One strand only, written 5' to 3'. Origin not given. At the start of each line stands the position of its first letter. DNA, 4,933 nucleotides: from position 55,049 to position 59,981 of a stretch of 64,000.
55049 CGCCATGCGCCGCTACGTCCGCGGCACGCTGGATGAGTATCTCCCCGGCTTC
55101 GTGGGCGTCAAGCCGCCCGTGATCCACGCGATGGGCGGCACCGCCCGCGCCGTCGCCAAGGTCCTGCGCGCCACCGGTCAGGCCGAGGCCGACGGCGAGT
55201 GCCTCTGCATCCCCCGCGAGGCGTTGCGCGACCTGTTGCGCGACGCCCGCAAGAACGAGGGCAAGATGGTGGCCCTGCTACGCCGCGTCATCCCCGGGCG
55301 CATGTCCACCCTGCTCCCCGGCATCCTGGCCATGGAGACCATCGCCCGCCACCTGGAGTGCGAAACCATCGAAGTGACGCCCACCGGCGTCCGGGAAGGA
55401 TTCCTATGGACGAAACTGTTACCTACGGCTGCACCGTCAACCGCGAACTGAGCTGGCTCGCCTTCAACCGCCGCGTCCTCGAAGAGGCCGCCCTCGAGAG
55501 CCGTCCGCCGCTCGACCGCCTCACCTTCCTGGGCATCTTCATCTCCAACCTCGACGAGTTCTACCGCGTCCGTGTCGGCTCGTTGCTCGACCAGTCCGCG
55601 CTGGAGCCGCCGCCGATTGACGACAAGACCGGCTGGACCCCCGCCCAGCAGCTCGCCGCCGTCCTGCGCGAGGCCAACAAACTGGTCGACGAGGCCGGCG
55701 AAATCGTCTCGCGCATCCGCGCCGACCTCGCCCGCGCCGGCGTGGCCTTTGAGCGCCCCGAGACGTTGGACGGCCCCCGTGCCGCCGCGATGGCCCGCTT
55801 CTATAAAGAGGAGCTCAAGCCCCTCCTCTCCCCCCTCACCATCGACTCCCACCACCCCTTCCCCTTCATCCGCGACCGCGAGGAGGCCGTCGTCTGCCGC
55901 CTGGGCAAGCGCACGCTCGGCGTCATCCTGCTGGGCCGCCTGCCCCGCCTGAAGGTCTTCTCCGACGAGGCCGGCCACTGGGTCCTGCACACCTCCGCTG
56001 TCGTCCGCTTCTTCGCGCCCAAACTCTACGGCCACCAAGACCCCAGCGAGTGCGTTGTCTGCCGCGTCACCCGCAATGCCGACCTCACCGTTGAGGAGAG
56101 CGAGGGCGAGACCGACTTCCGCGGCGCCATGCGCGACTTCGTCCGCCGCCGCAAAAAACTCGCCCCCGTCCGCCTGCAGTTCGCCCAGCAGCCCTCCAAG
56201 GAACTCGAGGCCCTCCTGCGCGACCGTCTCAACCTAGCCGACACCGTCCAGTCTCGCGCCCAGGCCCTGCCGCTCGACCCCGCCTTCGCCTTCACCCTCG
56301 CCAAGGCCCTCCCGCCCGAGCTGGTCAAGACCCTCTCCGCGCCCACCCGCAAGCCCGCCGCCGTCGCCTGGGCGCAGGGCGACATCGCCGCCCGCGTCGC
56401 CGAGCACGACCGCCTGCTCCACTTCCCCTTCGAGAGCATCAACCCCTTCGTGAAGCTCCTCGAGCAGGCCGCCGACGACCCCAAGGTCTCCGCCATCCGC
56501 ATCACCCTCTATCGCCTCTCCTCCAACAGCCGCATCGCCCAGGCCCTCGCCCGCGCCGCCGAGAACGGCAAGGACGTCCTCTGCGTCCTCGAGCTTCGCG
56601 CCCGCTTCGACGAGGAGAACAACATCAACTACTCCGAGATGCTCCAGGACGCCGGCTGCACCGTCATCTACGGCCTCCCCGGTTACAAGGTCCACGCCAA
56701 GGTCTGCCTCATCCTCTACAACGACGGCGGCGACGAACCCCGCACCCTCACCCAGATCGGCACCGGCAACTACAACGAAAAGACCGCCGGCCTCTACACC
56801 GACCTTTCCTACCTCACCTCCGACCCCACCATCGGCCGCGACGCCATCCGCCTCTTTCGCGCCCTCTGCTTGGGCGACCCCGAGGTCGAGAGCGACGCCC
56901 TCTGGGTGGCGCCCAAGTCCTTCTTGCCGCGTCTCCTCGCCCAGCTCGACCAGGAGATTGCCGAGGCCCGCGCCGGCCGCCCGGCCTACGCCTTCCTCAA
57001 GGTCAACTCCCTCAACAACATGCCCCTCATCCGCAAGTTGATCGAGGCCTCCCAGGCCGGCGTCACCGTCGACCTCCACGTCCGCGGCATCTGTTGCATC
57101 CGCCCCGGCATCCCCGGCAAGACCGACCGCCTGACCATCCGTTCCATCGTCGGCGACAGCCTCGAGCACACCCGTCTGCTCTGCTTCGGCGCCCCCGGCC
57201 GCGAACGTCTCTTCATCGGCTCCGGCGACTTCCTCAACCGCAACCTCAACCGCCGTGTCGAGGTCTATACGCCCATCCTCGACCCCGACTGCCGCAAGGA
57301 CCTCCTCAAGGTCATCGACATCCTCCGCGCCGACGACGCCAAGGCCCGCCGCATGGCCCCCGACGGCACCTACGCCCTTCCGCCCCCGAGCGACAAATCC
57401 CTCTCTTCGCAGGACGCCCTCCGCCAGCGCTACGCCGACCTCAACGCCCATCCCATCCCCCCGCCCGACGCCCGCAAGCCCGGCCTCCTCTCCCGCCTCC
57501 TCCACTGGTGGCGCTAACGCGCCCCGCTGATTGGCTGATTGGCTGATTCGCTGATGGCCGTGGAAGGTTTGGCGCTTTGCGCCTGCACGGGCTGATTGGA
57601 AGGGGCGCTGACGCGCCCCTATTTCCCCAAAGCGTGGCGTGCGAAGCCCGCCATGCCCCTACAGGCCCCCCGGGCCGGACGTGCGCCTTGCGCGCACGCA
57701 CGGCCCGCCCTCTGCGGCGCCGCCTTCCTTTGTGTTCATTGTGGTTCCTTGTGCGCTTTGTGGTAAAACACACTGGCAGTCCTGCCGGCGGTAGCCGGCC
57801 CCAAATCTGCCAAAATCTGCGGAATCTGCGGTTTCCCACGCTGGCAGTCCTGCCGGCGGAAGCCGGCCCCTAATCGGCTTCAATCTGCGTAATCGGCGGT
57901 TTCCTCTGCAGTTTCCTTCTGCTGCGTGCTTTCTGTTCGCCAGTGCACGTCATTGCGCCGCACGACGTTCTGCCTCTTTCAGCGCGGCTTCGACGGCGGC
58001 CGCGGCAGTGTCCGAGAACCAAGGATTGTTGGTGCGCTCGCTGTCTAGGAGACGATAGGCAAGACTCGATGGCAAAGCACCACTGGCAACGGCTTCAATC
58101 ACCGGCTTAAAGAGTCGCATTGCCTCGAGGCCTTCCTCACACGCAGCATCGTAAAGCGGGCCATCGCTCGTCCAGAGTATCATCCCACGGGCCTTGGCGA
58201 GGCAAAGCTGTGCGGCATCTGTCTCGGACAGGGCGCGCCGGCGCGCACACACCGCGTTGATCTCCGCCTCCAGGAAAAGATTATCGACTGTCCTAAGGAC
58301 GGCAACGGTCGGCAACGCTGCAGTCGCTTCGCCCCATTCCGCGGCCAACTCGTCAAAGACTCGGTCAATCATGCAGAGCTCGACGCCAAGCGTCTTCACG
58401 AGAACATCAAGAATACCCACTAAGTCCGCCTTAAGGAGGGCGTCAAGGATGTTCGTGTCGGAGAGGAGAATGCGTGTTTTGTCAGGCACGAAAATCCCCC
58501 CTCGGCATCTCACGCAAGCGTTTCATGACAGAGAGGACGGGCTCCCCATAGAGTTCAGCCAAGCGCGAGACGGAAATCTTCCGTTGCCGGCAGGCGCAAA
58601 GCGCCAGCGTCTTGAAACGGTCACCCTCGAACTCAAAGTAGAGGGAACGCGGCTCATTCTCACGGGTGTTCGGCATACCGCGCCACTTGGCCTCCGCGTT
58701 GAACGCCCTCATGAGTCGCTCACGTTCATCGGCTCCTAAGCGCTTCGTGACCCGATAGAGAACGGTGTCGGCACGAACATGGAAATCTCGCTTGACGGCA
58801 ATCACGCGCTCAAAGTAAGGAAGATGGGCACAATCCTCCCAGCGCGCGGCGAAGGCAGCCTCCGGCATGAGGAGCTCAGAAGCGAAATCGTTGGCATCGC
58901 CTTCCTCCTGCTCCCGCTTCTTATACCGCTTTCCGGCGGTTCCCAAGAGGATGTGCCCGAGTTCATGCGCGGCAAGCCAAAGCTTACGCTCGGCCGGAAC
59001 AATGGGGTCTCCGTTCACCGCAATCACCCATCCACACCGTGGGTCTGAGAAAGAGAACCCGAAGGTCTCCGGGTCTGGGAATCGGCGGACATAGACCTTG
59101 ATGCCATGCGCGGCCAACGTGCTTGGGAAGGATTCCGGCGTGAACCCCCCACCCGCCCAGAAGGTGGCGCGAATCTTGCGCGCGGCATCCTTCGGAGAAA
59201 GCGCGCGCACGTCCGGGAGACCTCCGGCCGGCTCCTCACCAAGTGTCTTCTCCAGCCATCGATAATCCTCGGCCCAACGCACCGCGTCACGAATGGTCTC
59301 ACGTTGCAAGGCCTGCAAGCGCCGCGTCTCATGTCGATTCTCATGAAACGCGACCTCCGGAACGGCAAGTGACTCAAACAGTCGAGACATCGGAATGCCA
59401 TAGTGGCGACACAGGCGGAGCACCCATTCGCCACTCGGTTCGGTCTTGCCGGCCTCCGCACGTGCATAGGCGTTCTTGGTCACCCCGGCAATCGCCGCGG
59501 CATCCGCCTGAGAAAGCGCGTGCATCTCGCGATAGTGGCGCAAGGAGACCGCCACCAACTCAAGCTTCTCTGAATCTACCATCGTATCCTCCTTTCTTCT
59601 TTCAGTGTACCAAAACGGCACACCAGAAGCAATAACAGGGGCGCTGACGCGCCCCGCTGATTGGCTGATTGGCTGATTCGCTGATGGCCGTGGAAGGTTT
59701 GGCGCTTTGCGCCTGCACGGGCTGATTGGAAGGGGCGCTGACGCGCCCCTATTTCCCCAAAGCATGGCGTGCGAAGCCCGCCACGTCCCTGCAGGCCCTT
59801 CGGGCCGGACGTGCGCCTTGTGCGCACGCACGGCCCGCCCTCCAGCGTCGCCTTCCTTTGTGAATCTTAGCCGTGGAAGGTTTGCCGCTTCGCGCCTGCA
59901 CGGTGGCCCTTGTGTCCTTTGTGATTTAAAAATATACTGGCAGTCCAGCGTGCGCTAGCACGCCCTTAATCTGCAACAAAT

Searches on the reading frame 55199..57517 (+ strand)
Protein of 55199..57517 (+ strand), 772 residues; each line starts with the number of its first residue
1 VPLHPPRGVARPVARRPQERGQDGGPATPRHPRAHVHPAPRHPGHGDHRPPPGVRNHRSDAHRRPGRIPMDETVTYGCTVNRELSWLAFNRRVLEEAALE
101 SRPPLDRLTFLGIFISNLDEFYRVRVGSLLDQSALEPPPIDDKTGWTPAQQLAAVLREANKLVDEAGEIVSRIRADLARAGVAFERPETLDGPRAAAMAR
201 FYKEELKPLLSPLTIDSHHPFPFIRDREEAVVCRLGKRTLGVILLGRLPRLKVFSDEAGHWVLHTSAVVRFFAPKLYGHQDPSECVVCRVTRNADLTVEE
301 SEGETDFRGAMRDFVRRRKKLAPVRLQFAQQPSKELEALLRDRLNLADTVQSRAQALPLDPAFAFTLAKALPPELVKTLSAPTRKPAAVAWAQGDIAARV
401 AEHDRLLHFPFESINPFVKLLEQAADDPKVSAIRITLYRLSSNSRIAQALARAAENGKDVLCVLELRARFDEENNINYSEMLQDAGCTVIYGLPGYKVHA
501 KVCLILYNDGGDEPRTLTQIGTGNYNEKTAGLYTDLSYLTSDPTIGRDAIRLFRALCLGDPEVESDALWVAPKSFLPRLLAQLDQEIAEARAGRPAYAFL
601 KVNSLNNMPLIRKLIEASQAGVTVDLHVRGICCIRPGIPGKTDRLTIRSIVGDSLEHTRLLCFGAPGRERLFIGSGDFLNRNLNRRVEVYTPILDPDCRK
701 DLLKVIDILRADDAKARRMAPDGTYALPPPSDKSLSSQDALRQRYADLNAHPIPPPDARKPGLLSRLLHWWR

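Call 32: search_protein_families(library=pfam, proteins=[window:55199-57517:+], max_evalue=0.01)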
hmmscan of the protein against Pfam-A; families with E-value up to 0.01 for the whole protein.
window:55199-57517:+ (772 aa): 5 families
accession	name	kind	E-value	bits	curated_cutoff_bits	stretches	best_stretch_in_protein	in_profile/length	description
PF17941.7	PP_kinase_C_1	-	3.5e-61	206.1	25.7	1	396-556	2-161/167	Polyphosphate kinase C-terminal domain 1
PF13090.12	PP_kinase_C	-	6.4e-51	172.7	25.8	1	568-733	1-167/172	Polyphosphate kinase C-terminal domain 2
PF02503.22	PP_kinase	-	2.6e-30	105.9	31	1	196-365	4-181/183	Polyphosphate kinase middle domain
PF13089.11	PP_kinase_N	-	7.4e-29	100.6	23.8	1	80-183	2-105/107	Polyphosphate kinase N-terminal domain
PF13091.12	PLDc_2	-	1.3e-07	32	27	1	431-554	10-129/132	PLD-like domain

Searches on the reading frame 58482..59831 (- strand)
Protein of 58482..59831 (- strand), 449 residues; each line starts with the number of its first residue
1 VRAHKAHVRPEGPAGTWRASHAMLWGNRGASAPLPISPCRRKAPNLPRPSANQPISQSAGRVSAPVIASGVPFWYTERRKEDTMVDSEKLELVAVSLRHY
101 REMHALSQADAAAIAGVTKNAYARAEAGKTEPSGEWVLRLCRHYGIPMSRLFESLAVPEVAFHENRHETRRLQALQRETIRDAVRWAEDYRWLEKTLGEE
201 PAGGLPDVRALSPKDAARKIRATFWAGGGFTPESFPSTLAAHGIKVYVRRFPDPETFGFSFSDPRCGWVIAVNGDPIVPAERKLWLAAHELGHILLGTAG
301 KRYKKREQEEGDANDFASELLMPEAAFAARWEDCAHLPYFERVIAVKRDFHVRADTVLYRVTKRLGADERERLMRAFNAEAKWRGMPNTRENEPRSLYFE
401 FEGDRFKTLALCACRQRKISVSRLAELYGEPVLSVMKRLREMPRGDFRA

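Call 32: search_protein_families(library=pfam, proteins=[window:58482-59831:-], max_evalue=0.01)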
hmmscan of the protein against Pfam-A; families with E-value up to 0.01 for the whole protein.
window:58482-59831:- (449 aa): 6 families
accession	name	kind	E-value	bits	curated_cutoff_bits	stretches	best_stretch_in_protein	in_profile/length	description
PF06114.19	Peptidase_M78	-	2e-15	57.1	22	1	241-361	3-122/123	IrrE N-terminal-like domain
PF13560.12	HTH_31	-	1.6e-11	44.8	27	1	96-147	5-57/64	Helix-turn-helix domain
PF01381.28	HTH_3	-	5e-10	39.7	23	1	97-149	1-53/55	Helix-turn-helix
PF15731.11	MqsA_antitoxin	-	0.00067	20.2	30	1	95-135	72-112/131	Antitoxin component of bacterial toxin-antitoxin system, MqsA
PF12844.13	HTH_19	-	0.0041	17.4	30.2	0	97-152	4-59/64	Helix-turn-helix domain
PF05225.22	HTH_psq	-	0.0094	16.1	20.4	0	409-429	7-27/45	helix-turn-helix, Psq domain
